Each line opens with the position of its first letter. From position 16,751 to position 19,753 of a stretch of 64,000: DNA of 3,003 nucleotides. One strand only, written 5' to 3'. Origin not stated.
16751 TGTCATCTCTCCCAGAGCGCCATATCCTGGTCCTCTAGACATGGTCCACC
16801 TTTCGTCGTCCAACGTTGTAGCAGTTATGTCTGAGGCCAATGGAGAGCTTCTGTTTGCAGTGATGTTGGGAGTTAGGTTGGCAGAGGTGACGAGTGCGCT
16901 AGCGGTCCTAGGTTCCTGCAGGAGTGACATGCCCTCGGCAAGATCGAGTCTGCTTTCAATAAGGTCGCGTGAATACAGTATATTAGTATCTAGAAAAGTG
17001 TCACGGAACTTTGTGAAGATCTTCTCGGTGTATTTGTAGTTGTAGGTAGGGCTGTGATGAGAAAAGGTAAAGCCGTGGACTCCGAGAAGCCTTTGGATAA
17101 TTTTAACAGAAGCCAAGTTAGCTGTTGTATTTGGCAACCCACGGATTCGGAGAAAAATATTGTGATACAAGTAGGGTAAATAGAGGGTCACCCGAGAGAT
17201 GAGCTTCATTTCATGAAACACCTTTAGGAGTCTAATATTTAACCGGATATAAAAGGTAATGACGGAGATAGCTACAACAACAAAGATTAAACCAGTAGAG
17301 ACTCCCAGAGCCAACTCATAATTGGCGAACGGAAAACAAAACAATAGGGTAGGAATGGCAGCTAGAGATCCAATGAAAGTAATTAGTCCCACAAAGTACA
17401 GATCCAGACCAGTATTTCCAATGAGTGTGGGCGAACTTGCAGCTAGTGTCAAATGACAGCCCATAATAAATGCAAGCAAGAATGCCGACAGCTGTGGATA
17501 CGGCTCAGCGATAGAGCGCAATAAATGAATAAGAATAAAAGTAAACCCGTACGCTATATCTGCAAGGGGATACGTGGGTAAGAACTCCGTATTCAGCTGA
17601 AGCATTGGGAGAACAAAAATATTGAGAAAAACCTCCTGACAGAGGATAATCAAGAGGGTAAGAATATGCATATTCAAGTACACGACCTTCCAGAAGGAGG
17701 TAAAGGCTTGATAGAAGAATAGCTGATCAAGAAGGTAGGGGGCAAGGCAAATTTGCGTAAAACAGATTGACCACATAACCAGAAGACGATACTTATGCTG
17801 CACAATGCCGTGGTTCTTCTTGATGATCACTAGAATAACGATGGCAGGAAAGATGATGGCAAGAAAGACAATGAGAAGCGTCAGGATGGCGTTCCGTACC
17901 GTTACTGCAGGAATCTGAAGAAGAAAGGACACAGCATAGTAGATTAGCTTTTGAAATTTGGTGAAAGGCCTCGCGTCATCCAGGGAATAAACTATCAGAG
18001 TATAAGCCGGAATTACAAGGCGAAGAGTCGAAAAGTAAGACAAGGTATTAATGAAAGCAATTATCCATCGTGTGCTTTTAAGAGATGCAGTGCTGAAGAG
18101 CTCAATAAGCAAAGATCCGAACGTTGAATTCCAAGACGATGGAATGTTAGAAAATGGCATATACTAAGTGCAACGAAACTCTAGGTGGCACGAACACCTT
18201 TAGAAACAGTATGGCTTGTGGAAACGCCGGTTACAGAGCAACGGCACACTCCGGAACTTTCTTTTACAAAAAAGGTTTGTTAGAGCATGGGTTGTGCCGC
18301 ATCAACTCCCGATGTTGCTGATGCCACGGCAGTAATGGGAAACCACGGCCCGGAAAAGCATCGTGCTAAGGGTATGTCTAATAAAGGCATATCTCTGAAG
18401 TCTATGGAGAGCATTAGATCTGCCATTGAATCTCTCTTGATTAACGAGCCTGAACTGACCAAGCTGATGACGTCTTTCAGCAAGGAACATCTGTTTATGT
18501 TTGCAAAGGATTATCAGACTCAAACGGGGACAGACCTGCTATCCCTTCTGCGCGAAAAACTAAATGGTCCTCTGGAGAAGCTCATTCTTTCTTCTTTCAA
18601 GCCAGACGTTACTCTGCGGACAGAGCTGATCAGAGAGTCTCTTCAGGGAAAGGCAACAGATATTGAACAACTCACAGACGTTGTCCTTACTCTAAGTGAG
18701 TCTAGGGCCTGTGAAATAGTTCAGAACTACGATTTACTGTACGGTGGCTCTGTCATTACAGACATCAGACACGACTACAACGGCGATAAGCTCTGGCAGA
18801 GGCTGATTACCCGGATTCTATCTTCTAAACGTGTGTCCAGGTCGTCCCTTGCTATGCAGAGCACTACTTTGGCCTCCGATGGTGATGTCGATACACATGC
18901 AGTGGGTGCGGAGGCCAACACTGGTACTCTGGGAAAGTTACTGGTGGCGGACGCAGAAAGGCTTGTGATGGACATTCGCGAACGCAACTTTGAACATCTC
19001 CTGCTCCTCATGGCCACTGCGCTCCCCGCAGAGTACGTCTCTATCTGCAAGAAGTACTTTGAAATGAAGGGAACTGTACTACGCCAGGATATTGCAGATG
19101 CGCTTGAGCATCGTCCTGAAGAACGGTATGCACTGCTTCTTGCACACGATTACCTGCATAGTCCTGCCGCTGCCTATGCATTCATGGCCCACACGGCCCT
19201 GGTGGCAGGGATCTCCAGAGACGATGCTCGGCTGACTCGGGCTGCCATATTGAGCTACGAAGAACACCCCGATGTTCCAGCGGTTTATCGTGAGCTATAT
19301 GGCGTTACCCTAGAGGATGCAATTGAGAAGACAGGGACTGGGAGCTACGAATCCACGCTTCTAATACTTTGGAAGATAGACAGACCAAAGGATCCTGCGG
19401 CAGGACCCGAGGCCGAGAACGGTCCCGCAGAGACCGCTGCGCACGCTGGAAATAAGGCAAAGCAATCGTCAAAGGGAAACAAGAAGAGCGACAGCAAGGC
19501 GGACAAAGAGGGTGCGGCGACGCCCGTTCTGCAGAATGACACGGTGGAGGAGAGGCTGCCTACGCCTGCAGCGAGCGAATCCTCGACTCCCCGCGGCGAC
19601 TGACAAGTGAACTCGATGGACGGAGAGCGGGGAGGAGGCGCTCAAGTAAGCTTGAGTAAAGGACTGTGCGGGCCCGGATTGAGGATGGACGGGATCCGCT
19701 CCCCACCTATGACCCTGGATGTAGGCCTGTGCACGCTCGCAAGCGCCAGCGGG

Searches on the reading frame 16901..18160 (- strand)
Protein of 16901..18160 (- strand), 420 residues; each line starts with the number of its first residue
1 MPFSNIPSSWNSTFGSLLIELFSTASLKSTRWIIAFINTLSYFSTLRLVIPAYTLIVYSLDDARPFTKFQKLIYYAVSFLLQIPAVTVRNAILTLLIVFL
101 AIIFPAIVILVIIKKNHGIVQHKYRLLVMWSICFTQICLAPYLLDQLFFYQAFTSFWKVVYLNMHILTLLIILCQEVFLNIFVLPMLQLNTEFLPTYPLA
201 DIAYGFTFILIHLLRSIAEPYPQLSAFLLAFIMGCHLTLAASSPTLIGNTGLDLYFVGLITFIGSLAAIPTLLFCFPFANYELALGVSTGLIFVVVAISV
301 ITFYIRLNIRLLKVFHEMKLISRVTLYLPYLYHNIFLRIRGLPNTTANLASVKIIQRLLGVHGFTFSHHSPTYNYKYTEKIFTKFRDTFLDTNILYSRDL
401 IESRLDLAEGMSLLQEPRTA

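Call 61: predict_structure(alignment_id=A5)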
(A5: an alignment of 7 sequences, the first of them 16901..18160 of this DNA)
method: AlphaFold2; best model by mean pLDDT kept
length: 420 residues; sequences in the alignment: 7
mean_pLDDT: 56.4   pTM: 0.49
mean pLDDT of the five models: 56.4, 51.7, 51.6, 47.1, 40.2
residues with pLDDT >= 90: 0; 70-90: 70; 50-70: 210; < 50: 140
segments of 3 or more residues with pLDDT < 50: 1-27, 77-86, 149-153, 189-196, 310-333, 361-420
pLDDT, mean of each block of 10 residues (from residue 1): 33 36 42 68 74 66 56 53 48 61 65 56 61 62 54 56 65 67 54 50 70 67 82 81 60 75 80 66 66 69 60 42 41 50 51 54 39 42 44 36 34 31
secondary structure, 60 per line:
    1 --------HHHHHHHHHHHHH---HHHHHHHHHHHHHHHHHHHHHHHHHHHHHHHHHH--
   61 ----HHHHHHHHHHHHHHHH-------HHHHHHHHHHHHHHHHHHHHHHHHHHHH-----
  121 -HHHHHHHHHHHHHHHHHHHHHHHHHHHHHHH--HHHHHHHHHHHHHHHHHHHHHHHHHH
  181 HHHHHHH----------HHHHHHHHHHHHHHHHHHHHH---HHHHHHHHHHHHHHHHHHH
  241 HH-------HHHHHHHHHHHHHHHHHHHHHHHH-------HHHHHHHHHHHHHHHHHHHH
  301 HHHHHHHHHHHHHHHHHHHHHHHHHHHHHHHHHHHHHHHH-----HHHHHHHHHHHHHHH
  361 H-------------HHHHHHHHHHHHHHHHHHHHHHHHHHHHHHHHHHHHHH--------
elements in order: H9-21 H25-58 H65-80 H88-115 H122-152 H155-187 H198-218 H222-242 H250-273 H281-340 H346-361 H375-412

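Call 64: fold_search(model_id=the predicted structure, library=pdb)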
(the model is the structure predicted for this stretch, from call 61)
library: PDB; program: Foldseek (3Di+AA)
matches with E <= 10: 76; with E <= 0.001: 0
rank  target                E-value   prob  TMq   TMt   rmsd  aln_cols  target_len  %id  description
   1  9s36_A                4.6e-01  0.12  0.12  0.15  23.7       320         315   15  Cryo-EM structure of Candida albicans Vrg4 bound to an inhibitory nanobody and GDP-Mannose. (released 2025-09-03)
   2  6u1s_A                1.5e+00  0.30  0.23  0.28  21.3       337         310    9  Cryo-EM structure of a de novo designed 16-helix transmembrane nanopore, TMHC8_R. (released 2020-08-19)
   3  8fbj                  1.6e+00  0.13  0.18  0.21  25.1       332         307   10  Improving the secretion of designed protein assemblies through negative design of cryptic transmembrane domains (released 2023-03-22)
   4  9d3e_A                2.2e+00  0.08  0.17  0.19  32.8       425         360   14  Cryo-EM structure of CCR6 bound by SQA1 and OXM2 (released 2024-09-11)
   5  7x0t_A                2.4e+00  0.05  0.12  0.09  28.7       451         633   10  Cryo-EM structure of human ABCD1 E630Q in the presence of C26:0-CoA and ATP (released 2023-03-22)
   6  7zdt_D                2.7e+00  0.05  0.14  0.11  21.3       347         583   14  Occ(apo/return) conformation of CydDC mutant (E500Q.C) in ATP(CydC) bound state (Dataset-18) (released 2023-04-19)
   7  9mg8_B                2.7e+00  0.03  0.11  0.12  28.5       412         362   11  Crystal Structure of b-iTHR-110 (released 2025-12-17)
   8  8e6i                  2.9e+00  0.06  0.15  0.16  21.6       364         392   14  X-ray structure of the Deinococcus radiodurans Nramp/MntH divalent transition metal transporter M230A mutant in an inwar (released 2023-05-03)
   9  8e6m                  3.2e+00  0.05  0.14  0.15  21.9       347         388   12  X-ray structure of the Deinococcus radiodurans Nramp/MntH divalent transition metal transporter WT in an inward-open, ca (released 2023-05-03)
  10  2b1e                  3.4e+00  0.07  0.15  0.13  21.6       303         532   12  The structures of exocyst subunit Exo70p and the Exo84p C-terminal domains reveal a common motif (released 2005-11-01)
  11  9n61_A                3.4e+00  0.06  0.16  0.13  33.2       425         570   14  Transporter associated with antigen processing (TAP) bound to the 9-mer peptide RRYQKSTEL and ATP (released 2025-09-03)
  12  6ob6_A                3.5e+00  0.08  0.16  0.18  18.2       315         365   14  Human equilibrative nucleoside transporter-1, S-(4-nitrobenzyl)-6-thioinosine bound, merohedrally twinned (released 2019-07-03)
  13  6xr1                  3.7e+00  0.09  0.20  0.18  18.5       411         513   12  Computationally designed right-handed alpha/alpha single-chain toroid with 9 repeats (released 2021-07-14)
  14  7z8f_m                4.2e+00  0.07  0.18  0.03  31.8       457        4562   10  Composite structure of dynein-dynactin-BICDR on microtubules (released 2022-07-27)
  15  7shn_B                4.2e+00  0.03  0.12  0.09  30.0       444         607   11  Cryo-EM structure of oleoyl-CoA-bound human peroxisomal fatty acid transporter ABCD1 (released 2021-11-03)
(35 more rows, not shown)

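Call 79: search_solved_structures(query=A5, max_evalue=10)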
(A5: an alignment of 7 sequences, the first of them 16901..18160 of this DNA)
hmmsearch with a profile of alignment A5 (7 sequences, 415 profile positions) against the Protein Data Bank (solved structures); distinct sequences matched with E-value up to 10: 0.

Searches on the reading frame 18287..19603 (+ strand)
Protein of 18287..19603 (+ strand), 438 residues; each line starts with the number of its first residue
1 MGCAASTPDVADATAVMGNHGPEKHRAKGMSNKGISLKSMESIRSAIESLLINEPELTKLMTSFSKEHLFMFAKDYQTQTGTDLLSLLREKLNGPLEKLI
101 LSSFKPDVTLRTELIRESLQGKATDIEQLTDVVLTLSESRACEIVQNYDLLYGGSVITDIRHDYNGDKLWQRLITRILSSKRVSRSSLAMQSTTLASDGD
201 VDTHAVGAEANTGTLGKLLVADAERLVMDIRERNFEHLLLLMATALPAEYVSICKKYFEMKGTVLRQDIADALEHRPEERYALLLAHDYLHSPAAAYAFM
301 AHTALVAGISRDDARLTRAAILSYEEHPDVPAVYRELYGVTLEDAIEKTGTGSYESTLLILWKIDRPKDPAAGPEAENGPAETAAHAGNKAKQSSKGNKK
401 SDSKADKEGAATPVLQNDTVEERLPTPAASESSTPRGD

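Call 35: search_protein_families(library=pfam, proteins=[window:18287-19603:+], max_evalue=0.001)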
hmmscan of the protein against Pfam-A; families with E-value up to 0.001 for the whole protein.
window:18287-19603:+ (438 aa): 1 family
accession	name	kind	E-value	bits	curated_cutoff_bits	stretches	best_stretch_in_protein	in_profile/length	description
PF00191.25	Annexin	-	1.4e-16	60.7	25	1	43-101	6-64/66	Annexin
